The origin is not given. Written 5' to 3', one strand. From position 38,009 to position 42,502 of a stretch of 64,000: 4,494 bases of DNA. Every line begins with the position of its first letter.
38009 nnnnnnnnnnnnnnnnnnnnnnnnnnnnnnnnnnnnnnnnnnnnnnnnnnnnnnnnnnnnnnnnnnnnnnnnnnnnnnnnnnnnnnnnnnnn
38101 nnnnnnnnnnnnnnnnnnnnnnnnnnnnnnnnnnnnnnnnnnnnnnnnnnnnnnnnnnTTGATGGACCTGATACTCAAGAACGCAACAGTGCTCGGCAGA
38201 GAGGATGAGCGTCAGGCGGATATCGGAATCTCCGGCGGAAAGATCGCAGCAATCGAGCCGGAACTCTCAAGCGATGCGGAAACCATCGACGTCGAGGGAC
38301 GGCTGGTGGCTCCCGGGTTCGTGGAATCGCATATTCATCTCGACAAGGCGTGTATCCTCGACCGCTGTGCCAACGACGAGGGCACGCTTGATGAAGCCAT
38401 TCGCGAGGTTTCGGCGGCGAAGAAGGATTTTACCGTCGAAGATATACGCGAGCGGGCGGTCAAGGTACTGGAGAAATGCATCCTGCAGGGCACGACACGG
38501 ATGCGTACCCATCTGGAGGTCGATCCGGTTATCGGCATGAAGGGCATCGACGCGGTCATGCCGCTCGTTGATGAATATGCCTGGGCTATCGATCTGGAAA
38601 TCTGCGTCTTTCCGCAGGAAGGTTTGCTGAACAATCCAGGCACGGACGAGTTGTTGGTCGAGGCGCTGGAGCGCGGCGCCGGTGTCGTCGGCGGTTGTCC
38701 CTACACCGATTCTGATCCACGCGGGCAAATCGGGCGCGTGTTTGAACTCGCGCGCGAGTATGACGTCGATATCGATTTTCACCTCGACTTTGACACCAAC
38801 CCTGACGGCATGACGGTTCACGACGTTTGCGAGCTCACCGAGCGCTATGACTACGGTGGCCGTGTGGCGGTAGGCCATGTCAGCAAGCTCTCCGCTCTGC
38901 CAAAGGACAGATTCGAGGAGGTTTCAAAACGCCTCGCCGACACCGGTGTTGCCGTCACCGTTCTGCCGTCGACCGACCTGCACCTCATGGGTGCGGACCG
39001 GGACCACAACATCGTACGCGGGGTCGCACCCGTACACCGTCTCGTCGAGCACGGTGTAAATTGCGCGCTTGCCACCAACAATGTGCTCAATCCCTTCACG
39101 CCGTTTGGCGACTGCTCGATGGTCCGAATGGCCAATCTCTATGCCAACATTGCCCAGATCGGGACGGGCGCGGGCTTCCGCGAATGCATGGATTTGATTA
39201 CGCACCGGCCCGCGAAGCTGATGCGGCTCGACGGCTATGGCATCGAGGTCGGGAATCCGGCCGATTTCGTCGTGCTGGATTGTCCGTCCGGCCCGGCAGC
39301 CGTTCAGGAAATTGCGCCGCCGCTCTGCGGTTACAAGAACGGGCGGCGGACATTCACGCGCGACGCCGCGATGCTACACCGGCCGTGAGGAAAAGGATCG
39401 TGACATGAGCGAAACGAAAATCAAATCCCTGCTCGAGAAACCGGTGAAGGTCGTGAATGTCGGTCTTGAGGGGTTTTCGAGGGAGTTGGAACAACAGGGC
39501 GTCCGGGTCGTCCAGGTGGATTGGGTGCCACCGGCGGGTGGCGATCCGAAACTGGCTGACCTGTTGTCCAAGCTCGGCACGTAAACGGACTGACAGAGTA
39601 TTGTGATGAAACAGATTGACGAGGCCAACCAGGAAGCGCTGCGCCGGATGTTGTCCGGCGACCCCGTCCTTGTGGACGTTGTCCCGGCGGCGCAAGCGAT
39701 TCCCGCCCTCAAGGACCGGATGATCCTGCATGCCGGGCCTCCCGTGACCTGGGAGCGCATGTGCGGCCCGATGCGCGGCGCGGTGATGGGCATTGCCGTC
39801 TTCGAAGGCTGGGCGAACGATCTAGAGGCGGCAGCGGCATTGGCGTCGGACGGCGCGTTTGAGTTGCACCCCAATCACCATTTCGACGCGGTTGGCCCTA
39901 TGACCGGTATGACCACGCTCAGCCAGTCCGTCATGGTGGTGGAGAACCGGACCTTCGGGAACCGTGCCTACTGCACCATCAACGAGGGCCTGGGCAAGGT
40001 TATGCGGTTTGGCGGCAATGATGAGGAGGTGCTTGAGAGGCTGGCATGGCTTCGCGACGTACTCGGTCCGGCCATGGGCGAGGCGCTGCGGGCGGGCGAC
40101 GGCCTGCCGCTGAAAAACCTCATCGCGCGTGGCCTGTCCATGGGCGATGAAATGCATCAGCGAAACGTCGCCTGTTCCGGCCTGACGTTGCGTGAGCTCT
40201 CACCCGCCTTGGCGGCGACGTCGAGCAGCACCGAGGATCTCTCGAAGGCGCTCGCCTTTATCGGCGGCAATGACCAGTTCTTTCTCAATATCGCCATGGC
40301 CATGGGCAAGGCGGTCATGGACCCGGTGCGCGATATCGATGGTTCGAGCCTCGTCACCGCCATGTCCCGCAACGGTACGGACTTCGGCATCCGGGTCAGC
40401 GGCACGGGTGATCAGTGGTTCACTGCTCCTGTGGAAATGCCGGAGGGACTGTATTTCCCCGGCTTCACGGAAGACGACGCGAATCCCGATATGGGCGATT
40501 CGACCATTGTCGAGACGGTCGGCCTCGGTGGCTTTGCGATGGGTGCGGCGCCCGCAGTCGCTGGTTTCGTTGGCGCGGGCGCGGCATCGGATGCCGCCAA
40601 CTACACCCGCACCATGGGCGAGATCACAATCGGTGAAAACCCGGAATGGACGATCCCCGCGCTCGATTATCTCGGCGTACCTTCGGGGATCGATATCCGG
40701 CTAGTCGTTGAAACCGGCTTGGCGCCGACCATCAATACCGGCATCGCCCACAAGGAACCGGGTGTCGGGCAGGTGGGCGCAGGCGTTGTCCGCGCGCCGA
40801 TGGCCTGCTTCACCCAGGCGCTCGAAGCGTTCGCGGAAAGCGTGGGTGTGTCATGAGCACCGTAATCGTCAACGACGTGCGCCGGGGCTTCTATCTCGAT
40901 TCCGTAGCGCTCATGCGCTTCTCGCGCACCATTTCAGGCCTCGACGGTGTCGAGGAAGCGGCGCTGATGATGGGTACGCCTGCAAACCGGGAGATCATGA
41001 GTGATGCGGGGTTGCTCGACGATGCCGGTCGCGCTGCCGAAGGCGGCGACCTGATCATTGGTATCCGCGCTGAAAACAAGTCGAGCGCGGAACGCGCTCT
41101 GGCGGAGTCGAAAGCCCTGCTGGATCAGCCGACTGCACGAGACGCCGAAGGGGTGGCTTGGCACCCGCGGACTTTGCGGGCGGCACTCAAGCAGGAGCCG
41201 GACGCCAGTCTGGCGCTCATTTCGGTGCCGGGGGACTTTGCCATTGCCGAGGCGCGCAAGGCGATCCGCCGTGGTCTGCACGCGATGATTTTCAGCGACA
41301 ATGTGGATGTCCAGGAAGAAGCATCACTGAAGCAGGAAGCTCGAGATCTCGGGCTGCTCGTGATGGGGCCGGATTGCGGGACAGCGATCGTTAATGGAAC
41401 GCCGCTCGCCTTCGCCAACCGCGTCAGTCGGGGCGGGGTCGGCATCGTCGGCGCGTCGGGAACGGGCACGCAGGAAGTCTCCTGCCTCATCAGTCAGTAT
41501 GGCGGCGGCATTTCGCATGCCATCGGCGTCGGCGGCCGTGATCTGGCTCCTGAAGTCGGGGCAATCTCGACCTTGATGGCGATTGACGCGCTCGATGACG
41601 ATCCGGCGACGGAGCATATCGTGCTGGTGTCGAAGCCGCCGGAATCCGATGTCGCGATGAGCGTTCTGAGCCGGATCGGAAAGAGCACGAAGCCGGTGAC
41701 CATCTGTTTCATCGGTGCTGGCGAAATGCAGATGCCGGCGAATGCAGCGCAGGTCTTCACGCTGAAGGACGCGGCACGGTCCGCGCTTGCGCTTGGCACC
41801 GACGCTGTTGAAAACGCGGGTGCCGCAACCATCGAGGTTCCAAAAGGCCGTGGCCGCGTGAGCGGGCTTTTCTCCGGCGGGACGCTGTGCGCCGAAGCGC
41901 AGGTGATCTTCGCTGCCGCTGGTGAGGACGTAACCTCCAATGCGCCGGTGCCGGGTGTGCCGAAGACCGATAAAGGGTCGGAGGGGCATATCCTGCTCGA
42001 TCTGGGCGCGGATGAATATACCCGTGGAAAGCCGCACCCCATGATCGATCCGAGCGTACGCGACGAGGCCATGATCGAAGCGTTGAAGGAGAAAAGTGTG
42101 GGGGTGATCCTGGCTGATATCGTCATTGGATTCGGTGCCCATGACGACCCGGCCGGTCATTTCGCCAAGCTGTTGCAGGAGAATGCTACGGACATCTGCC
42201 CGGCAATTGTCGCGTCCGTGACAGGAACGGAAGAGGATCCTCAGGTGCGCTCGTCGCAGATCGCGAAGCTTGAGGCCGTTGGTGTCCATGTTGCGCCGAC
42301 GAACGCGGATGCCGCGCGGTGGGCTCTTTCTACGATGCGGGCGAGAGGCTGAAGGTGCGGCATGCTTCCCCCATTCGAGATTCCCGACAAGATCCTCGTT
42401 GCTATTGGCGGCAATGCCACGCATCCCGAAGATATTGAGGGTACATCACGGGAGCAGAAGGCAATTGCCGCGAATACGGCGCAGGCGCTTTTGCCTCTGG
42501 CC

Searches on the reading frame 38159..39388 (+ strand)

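Call 49: search_protein_families(library=pfam, proteins=[window:38159-39388:+], max_evalue=0.00001)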
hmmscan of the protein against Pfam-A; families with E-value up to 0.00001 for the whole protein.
window:38159-39388:+ (409 aa): 2 families
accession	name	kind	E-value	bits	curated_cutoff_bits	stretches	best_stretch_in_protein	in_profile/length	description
PF07969.17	Amidohydro_3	-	2e-35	123.7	29.7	2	155-384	218-453/472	Amidohydrolase family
PF01979.26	Amidohydro_1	-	9e-17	61.8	25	1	50-395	2-342/345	Amidohydrolase family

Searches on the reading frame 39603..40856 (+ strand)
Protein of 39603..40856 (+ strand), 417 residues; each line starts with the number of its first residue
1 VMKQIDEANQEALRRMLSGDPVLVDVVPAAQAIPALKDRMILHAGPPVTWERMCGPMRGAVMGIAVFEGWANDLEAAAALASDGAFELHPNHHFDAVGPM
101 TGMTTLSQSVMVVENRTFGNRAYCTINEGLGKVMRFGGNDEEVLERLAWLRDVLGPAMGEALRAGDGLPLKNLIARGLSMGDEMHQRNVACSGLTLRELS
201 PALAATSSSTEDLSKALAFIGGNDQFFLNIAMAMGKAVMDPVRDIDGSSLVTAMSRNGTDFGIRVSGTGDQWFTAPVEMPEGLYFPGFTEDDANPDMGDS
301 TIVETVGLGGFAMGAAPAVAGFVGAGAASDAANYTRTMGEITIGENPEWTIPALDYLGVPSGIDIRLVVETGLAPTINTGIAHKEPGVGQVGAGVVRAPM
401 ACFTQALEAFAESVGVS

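Call 49: search_protein_families(library=pfam, proteins=[window:39603-40856:+], max_evalue=0.00001)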
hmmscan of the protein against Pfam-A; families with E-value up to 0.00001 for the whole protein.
window:39603-40856:+ (417 aa): 1 family
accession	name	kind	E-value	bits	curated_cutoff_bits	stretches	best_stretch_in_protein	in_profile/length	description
PF06545.17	AllG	-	2.1e-90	302.4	27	1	87-300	2-215/215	Oxamate carbamoyltransferase subunit AllG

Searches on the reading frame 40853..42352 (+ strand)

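Call 49: search_protein_families(library=pfam, proteins=[window:40853-42352:+], max_evalue=0.00001)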
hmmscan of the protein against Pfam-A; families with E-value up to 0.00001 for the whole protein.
window:40853-42352:+ (499 aa): 2 families
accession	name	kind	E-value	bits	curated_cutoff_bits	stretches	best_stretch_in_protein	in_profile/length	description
PF00549.24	Ligase_CoA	-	4.3e-30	104.9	24.5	1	339-491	1-125/128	CoA-ligase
PF02629.25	CoA_binding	-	1.2e-07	32.9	22.3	1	195-286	5-95/97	CoA binding domain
